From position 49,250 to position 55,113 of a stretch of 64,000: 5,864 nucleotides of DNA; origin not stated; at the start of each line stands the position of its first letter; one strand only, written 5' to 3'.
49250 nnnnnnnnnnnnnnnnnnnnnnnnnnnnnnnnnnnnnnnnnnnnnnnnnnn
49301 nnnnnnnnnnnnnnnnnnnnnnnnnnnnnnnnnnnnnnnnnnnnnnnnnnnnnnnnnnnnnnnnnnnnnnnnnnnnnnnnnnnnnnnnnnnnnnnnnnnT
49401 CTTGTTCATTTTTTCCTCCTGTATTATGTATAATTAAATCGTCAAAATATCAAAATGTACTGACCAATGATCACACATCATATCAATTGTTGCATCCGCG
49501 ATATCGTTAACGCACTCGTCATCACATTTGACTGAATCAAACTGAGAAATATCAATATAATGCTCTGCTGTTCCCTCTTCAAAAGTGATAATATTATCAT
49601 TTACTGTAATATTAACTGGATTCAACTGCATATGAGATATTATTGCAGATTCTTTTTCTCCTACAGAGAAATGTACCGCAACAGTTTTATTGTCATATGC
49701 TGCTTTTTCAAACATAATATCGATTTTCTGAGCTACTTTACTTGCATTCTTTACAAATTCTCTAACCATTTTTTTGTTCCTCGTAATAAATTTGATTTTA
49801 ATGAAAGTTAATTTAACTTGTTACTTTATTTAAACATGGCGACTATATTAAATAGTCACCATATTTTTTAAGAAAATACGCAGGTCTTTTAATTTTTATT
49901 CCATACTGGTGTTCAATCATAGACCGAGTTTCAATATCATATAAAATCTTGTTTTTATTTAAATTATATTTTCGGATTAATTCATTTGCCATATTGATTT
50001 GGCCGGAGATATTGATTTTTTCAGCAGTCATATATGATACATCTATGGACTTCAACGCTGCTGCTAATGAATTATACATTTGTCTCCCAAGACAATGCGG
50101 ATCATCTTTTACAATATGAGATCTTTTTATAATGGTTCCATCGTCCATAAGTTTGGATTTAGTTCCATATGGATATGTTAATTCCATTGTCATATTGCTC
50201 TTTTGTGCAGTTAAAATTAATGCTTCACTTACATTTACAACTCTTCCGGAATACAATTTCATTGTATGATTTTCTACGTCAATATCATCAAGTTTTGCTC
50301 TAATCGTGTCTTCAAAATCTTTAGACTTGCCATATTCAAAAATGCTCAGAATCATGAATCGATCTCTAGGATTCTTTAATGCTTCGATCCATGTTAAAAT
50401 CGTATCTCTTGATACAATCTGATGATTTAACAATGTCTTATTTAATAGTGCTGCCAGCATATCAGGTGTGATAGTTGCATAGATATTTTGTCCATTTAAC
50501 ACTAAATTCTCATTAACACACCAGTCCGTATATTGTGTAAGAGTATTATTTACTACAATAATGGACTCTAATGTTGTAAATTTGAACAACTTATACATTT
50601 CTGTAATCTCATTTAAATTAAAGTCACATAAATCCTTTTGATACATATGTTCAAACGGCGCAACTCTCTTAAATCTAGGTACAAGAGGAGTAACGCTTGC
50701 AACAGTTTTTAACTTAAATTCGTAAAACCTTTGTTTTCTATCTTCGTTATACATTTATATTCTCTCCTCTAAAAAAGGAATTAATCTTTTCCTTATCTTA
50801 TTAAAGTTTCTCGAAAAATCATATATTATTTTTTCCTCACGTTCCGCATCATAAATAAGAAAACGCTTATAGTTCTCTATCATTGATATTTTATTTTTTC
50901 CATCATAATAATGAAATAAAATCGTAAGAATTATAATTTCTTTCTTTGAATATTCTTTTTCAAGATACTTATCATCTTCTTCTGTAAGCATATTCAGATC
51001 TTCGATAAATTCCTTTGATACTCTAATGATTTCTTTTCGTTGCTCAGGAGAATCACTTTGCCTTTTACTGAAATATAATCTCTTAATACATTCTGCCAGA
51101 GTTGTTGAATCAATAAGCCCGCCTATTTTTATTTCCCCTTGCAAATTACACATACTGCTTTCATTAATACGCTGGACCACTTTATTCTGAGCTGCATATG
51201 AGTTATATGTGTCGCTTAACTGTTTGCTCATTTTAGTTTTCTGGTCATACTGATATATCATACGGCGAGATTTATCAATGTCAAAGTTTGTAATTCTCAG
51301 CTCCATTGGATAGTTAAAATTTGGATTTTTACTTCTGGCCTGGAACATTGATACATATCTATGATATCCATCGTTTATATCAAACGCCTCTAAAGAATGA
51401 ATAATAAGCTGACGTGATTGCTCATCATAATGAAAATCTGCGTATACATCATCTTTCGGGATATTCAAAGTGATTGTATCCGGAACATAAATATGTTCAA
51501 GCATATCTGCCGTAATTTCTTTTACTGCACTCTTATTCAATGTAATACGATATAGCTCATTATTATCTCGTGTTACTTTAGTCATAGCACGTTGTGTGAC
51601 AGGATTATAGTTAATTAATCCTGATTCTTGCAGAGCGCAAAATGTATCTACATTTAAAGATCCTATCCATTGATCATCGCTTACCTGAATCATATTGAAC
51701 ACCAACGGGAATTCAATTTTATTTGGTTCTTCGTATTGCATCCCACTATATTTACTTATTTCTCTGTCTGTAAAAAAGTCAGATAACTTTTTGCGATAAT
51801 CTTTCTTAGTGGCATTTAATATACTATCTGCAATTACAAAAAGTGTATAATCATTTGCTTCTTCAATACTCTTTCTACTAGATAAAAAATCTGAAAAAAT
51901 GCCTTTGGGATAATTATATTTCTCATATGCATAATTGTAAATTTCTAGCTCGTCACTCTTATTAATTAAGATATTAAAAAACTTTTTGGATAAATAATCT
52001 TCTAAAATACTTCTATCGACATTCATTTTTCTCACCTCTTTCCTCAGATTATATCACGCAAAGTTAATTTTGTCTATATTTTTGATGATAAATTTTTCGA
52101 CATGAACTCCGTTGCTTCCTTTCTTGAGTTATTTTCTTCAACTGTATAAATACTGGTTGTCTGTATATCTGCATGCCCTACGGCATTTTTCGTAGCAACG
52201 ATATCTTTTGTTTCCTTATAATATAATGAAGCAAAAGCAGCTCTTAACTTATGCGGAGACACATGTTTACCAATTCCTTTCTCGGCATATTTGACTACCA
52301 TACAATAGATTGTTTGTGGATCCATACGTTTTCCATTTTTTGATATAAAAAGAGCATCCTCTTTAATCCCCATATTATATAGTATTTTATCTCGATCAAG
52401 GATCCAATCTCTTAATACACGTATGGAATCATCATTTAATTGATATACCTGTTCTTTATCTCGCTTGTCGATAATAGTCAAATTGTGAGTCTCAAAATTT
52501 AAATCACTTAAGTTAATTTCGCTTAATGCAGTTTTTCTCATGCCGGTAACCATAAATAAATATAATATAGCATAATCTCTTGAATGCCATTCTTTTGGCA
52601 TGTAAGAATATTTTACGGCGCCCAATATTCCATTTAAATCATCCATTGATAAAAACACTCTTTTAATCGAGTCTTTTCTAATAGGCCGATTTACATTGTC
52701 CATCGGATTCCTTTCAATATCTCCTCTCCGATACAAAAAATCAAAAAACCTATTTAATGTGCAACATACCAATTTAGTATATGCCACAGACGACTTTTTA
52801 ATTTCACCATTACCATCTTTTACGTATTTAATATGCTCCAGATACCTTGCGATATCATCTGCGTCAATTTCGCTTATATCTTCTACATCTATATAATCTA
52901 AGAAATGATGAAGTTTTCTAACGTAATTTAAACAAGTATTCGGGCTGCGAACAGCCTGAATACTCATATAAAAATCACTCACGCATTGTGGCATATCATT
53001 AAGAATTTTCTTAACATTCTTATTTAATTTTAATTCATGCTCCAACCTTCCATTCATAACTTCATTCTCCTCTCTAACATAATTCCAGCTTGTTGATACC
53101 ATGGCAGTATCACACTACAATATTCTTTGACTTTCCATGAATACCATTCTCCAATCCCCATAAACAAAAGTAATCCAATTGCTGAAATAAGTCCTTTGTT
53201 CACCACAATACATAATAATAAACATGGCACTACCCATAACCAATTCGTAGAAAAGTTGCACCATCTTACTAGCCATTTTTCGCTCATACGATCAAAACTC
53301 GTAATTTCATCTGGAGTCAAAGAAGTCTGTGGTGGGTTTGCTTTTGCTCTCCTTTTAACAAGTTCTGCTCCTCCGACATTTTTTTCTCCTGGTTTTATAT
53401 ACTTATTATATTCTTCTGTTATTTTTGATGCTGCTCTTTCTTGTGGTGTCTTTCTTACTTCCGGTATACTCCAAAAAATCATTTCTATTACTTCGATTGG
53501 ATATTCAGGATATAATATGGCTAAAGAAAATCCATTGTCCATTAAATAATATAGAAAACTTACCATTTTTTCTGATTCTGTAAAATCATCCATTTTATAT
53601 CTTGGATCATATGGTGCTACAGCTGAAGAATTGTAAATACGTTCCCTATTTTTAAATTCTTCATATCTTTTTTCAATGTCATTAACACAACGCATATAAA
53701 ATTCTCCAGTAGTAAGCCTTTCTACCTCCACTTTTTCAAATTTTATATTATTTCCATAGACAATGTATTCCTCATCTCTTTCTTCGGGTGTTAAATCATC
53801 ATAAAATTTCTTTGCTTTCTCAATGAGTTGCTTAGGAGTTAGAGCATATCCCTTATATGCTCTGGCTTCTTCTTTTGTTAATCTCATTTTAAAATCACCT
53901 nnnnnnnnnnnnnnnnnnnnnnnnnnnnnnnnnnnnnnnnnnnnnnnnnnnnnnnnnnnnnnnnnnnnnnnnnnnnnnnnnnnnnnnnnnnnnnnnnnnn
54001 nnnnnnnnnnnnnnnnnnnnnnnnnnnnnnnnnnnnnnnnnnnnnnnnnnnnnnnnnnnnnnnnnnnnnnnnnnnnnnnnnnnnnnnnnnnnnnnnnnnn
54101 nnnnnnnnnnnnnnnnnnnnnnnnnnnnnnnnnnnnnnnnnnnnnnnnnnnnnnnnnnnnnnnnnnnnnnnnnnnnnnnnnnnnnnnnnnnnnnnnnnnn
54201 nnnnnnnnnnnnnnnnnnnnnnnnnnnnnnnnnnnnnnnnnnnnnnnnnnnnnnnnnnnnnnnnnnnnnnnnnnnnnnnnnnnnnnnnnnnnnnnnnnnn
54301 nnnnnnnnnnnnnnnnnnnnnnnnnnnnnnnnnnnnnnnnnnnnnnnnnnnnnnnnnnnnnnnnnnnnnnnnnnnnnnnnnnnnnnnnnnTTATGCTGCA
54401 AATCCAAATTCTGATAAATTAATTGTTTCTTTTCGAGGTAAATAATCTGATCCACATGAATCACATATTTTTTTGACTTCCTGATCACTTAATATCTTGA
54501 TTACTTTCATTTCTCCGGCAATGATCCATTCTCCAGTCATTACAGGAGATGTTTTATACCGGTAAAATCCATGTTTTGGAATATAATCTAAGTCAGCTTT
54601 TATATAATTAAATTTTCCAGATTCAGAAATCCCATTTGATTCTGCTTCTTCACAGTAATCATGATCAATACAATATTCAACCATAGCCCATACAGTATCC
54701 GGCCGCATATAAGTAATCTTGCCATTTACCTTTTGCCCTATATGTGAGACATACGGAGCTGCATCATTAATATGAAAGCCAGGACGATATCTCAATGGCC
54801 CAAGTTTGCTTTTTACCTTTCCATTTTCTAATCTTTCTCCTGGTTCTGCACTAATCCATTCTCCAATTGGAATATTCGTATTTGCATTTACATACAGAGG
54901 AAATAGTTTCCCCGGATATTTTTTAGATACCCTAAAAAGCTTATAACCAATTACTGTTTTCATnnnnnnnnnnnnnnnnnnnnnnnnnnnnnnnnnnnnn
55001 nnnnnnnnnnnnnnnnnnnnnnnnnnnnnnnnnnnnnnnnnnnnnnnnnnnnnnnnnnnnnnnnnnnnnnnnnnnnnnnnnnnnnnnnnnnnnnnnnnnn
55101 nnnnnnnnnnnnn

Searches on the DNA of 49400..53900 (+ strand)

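Call 5: search_dna_similar(query=window:49400-53900:+, collection=phages, mode=near, max_rows=25)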
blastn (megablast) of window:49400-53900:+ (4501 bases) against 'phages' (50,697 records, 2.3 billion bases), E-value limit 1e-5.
No match.

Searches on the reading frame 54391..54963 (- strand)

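Call 56: search_protein_families(library=pfam, proteins=[window:54391-54963:-], max_evalue=0.1)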
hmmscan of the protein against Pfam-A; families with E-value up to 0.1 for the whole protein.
window:54391-54963:- (190 aa): 0 families

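Call 101: search_protein_families(library=phrogs, proteins=[window:54391-54963:-], max_evalue=0.001)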
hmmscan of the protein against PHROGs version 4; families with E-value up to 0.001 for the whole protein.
window:54391-54963:- (190 aa): 2 families
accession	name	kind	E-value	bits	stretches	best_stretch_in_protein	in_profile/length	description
phrog_30118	-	unknown function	5.9e-115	382.5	1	1-190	1-194/194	-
phrog_12224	-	unknown function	1.6e-06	29.1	1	1-42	2-41/110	-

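Call 108: search_protein_families(library=padloc, proteins=[window:54391-54963:-], max_evalue=0.01)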
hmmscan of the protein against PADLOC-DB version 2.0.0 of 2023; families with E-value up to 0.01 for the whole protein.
window:54391-54963:- (190 aa): 0 families
